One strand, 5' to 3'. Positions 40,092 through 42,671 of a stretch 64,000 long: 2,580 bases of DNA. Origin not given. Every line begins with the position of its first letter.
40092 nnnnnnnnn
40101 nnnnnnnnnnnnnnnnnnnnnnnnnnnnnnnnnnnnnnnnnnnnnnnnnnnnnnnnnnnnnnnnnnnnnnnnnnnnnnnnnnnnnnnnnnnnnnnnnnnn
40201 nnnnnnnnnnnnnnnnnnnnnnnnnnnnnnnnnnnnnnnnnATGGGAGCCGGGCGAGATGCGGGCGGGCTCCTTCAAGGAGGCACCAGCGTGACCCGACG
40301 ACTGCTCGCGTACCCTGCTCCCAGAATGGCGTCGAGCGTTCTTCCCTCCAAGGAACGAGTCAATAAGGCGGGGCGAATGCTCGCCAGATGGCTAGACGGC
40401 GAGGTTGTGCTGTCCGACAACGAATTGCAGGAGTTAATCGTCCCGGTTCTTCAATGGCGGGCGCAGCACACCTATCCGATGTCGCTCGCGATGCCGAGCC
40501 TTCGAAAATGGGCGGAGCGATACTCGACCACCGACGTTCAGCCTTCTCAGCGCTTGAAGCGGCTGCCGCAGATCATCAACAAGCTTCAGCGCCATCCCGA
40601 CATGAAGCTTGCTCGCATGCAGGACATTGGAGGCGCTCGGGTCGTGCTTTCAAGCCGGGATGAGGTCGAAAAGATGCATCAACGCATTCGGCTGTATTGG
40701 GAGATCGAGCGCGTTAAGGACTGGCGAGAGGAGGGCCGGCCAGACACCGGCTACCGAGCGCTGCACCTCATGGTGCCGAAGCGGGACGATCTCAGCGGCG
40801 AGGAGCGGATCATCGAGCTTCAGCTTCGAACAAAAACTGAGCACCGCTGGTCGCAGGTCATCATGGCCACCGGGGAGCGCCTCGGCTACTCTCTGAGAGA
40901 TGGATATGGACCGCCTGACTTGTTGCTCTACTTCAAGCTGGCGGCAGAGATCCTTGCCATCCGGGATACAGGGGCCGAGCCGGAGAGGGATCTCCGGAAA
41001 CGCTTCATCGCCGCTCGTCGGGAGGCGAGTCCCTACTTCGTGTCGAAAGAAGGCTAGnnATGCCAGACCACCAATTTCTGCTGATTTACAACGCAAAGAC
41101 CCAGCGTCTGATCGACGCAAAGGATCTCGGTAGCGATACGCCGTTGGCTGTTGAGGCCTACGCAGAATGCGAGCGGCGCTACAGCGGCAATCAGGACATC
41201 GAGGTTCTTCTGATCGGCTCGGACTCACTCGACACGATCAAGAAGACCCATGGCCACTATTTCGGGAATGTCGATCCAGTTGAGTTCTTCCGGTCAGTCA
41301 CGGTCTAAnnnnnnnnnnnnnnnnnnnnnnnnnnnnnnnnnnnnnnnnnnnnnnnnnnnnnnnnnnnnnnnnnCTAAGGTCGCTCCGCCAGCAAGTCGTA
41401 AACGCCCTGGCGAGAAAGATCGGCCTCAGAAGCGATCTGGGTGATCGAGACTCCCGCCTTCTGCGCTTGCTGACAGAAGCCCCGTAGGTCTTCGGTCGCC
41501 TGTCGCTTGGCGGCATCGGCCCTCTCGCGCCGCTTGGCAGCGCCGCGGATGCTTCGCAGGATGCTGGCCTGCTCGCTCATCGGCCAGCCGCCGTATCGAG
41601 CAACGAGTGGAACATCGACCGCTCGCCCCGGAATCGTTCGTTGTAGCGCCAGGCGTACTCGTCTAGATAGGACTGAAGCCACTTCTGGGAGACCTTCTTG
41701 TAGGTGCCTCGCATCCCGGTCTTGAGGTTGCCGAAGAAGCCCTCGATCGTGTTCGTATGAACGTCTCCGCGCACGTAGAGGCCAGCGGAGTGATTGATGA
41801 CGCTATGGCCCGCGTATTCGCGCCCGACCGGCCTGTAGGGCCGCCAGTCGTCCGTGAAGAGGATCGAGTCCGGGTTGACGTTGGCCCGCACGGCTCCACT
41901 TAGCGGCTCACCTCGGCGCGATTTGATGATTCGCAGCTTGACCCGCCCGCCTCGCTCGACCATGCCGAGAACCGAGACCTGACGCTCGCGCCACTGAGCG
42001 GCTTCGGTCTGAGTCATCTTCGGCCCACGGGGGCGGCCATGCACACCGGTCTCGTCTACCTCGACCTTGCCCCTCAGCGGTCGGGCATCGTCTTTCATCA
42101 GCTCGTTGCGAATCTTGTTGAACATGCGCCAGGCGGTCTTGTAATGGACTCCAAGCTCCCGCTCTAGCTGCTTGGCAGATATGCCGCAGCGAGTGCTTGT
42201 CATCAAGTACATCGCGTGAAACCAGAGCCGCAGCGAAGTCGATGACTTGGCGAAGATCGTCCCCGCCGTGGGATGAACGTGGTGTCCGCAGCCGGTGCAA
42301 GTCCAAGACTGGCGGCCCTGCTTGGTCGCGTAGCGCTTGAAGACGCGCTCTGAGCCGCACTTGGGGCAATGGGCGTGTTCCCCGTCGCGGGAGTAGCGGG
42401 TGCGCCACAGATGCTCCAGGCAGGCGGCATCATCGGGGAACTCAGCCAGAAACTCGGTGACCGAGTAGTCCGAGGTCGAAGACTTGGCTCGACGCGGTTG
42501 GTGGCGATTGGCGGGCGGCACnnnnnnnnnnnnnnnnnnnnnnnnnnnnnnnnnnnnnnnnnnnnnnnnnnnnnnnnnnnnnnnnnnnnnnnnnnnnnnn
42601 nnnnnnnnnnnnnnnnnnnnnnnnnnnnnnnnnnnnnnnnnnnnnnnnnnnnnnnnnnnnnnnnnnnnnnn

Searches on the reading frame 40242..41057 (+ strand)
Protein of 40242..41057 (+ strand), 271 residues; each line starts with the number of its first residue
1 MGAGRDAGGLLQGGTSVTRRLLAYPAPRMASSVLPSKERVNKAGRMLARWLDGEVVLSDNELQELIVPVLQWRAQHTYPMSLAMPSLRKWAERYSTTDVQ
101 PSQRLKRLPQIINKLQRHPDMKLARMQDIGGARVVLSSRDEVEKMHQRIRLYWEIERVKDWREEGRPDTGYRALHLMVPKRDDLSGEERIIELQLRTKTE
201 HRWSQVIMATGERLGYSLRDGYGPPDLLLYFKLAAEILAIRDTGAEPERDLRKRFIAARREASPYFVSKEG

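Call 3: search_protein_families(library=pfam, proteins=[window:40242-41057:+], max_evalue=0.1)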
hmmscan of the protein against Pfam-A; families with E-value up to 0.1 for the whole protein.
window:40242-41057:+ (271 aa): 1 family
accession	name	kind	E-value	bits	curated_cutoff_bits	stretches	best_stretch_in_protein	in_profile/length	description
PF04607.23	RelA_SpoT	-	4.5e-15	56.4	27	1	103-205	1-99/113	Region found in RelA / SpoT proteins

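Call 4: search_protein_families(library=padloc, proteins=[window:40242-41057:+], max_evalue=0.1)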
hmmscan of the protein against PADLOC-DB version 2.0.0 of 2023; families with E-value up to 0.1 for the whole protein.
window:40242-41057:+ (271 aa): 1 family
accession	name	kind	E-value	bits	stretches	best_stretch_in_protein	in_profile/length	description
PDLC04999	PDC-S33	-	7.7e-46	155.1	1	33-248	6-219/349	-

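Call 70: search_protein_families(library=phrogs, proteins=[window:40242-41057:+], max_evalue=0.01)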
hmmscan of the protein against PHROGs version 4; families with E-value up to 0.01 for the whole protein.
window:40242-41057:+ (271 aa): 2 families
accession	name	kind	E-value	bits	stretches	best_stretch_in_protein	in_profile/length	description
phrog_4773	-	unknown function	3.6e-41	142.4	1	32-246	8-221/353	-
phrog_9640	-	unknown function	0.0085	16.4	0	121-206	68-163/365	-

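Call 71: search_protein_families(library=ncbifam, proteins=[window:40242-41057:+], max_evalue=0.01)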
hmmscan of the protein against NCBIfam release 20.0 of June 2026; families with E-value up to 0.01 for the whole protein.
window:40242-41057:+ (271 aa): 1 family
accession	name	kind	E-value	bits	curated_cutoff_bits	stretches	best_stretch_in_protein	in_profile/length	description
NF053588.1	GTPPhKinYjbM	equivalog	5.1e-06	26.4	320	1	103-206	42-151/201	GTP diphosphokinase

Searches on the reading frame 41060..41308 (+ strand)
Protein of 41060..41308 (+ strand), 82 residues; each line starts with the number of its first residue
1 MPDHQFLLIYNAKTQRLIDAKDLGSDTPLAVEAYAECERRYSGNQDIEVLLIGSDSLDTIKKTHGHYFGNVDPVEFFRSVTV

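Call 3: search_protein_families(library=pfam, proteins=[window:41060-41308:+], max_evalue=0.1)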
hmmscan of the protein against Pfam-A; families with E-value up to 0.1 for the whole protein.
window:41060-41308:+ (82 aa): 0 families

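Call 4: search_protein_families(library=padloc, proteins=[window:41060-41308:+], max_evalue=0.1)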
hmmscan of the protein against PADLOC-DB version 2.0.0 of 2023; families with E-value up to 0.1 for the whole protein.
window:41060-41308:+ (82 aa): 1 family
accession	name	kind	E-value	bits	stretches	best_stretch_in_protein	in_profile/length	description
PDLC04999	PDC-S33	-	1.2e-06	26.2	1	4-72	264-332/349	-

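Call 70: search_protein_families(library=phrogs, proteins=[window:41060-41308:+], max_evalue=0.01)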
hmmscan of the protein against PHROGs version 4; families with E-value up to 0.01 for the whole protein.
window:41060-41308:+ (82 aa): 2 families
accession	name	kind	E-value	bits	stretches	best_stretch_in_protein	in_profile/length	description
phrog_4773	-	unknown function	0.00021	21.5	1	25-71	292-338/353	-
phrog_22117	-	unknown function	0.00032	21.7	1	43-69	38-64/66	-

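Call 71: search_protein_families(library=ncbifam, proteins=[window:41060-41308:+], max_evalue=0.01)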
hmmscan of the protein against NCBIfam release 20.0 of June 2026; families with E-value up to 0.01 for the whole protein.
window:41060-41308:+ (82 aa): 0 families

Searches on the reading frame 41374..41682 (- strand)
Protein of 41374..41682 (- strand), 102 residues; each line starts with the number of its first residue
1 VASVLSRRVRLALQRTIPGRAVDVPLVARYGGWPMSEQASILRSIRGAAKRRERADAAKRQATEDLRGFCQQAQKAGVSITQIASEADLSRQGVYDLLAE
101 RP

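Call 3: search_protein_families(library=pfam, proteins=[window:41374-41682:-], max_evalue=0.1)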
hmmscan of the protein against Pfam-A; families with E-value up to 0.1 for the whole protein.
window:41374-41682:- (102 aa): 1 family
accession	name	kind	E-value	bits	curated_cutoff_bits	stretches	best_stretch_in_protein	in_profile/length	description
PF02796.21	HTH_7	-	0.013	16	23.8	1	75-95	19-39/45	Helix-turn-helix domain of resolvase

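Call 70: search_protein_families(library=phrogs, proteins=[window:41374-41682:-], max_evalue=0.01)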
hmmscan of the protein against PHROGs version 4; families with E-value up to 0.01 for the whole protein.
window:41374-41682:- (102 aa): 1 family
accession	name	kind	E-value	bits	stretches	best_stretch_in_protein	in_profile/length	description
phrog_686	-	DNA, RNA and nucleotide metabolism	4.8e-06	27.7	1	42-99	13-70/76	HTH DNA binding protein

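Call 71: search_protein_families(library=ncbifam, proteins=[window:41374-41682:-], max_evalue=0.01)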
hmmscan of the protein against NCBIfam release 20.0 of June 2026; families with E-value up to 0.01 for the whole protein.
window:41374-41682:- (102 aa): 2 families
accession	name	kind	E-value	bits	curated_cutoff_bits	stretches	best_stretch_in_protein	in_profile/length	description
NF045758.2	YlxM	equivalog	0.0058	16.7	80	1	71-98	26-53/72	YlxM family DNA-binding protein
TIGR04111.1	BcepMu_gp16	hypoth_equivalog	0.0069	16.3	34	0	74-100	10-36/55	phage-associated protein, BcepMu gp16 family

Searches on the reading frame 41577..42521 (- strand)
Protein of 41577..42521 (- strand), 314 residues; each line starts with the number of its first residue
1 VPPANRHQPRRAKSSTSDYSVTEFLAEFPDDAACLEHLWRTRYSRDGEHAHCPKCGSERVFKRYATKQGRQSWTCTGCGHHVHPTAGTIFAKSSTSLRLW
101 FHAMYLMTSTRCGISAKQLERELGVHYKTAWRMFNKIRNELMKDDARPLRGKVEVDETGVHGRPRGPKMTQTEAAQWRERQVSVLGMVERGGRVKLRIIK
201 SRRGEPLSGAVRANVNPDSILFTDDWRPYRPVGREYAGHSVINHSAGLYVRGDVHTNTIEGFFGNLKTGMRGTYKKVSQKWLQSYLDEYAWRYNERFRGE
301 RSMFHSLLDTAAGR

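Call 3: search_protein_families(library=pfam, proteins=[window:41577-42521:-], max_evalue=0.1)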
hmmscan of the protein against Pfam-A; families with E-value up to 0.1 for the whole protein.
window:41577-42521:- (314 aa): 13 families
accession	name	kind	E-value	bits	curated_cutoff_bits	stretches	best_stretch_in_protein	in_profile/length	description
PF12762.13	DDE_Tnp_IS1595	-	5e-34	117.9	27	1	149-294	2-153/153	ISXO2-like transposase domain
PF12760.12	Zn_ribbon_IS1595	-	5.9e-06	26.6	25.4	1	29-81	1-46/46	Transposase zinc-ribbon domain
PF25208.1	DUF7838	-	0.0011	19.3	28.5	1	50-82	7-43/55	Domain of unknown function (DUF7838)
PF08273.17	Zn_Ribbon_Prim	-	0.0017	19.1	23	1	49-81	3-34/37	Zinc-binding domain of primase-helicase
PF08274.17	Zn_Ribbon_YjdM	-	0.0042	17.5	30.8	1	51-80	4-27/30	PhnA Zinc-Ribbon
PF22632.2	BphC_D1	-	0.015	15.5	27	1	171-192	8-29/51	Dihydroxybiphenyl dioxygenase BphC D1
PF13717.11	Zn_ribbon_4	-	0.022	15.1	30.3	1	51-80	4-33/36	zinc-ribbon domain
PF09723.15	Zn_ribbon_8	-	0.041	14.3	34.4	0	44-60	22-37/41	Zinc ribbon domain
PF21957.2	Zn_ribbon_16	-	0.053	13.9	27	0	44-74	9-38/65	Zinc beta-ribbon finger, putative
PF08271.17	Zn_Ribbon_TF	-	0.065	13.2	29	0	52-80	3-27/43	TFIIB zinc-binding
PF14354.12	Lar_restr_allev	-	0.081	13.6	28.6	0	49-82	3-35/58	Restriction alleviation protein Lar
PF25207.1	DUF7837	-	0.088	13.3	27.8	0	51-85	7-47/47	Domain of unknown function (DUF7837)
PF07282.18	Cas12f1-like_TNB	-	0.09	13.4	26.3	0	51-83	30-51/60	Cas12f1-like, TNB domain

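Call 4: search_protein_families(library=padloc, proteins=[window:41577-42521:-], max_evalue=0.1)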
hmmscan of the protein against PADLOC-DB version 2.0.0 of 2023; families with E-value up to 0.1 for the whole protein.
window:41577-42521:- (314 aa): 2 families
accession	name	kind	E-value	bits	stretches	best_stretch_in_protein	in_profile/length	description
PDLC01457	WYL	-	0.04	11.5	0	105-139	10-44/229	"CAS-I,CAS-II,CAS-III,CAS-IV,CAS-V,CAS-VI; associated_signaling"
PDLC05059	PDC-S64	-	0.081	9.9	0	34-84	246-292/339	-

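Call 71: search_protein_families(library=ncbifam, proteins=[window:41577-42521:-], max_evalue=0.01)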
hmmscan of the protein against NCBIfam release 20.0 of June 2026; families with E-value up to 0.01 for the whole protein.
window:41577-42521:- (314 aa): 7 families
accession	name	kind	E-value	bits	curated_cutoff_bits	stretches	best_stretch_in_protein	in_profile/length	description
NF033547.1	transpos_IS1595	equivalog_domain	8.4e-57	192.5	75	1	93-296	2-215/215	IS1595 family transposase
NF033558.1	transpos_IS1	equivalog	8.2e-08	32.4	100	1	52-231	1-165/199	IS1 family transposase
NF047912.1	ECs_2282_CxxC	subfamily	0.00011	22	37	1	51-83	4-38/60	ECs_2282 family putative zinc-binding protein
NF048018.1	IS256_N_4Cys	domain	0.00024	21.6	27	1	51-80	1-29/31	transposase-like zinc-binding domain-containing protein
NF050000.1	IS1_IS1595_Zn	domain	0.0026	18.3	28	1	52-80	1-29/34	IS1/IS1595 family N-terminal zinc-binding domain-containing protein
NF011481.0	PRK14890.1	equivalog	0.0036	17.3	61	1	47-80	25-58/61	putative Zn-ribbon RNA-binding protein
NF048019.1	IS256_Zn_var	equivalog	0.0083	15.4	150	0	54-158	2-95/304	IS256 family transposase, variant Zn-binding type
